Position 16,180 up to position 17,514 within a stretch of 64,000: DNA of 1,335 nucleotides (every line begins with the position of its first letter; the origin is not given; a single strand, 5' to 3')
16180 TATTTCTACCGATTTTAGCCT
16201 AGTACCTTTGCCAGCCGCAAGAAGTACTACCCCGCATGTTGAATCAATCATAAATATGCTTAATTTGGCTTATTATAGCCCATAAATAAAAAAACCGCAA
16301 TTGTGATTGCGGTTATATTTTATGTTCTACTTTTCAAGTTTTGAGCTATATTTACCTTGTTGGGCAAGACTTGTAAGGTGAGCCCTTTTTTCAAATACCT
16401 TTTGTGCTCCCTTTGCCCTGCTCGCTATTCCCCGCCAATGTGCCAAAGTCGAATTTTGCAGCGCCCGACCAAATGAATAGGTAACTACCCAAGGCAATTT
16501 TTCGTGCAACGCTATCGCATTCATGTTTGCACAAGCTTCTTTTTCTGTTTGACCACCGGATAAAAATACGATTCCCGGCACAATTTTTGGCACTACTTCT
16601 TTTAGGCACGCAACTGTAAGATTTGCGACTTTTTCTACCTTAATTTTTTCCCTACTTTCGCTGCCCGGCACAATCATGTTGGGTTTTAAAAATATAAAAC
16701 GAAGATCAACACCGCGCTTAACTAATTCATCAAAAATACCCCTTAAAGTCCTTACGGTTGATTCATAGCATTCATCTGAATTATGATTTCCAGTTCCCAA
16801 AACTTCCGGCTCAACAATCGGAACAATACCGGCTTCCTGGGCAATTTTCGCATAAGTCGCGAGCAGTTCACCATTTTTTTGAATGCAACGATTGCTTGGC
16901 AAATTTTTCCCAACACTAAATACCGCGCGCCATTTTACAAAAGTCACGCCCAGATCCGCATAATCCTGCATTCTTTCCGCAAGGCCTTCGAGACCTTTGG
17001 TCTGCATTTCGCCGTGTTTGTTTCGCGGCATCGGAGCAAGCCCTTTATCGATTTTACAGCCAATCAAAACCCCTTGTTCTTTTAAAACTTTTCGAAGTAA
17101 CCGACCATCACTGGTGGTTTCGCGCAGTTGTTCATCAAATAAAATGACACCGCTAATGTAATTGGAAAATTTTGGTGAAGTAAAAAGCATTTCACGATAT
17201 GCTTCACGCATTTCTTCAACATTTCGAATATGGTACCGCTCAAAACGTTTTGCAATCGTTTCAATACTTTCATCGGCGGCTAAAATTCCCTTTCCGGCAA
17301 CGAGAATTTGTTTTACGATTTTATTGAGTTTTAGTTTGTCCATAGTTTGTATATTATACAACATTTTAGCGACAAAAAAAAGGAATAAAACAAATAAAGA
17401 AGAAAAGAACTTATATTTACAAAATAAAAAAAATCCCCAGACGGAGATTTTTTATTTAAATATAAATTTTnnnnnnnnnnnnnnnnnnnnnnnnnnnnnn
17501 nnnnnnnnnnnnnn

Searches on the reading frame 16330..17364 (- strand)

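Call 28: search_protein_families(library=pfam, proteins=[window:16330-17364:-], max_evalue=0.001)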
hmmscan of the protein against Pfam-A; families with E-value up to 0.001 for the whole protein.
window:16330-17364:- (345 aa): 1 family
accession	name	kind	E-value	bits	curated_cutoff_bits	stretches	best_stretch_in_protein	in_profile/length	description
PF00274.25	Glycolytic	-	3.3e-113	378.5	22.2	1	13-342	2-332/349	Fructose-bisphosphate aldolase class-I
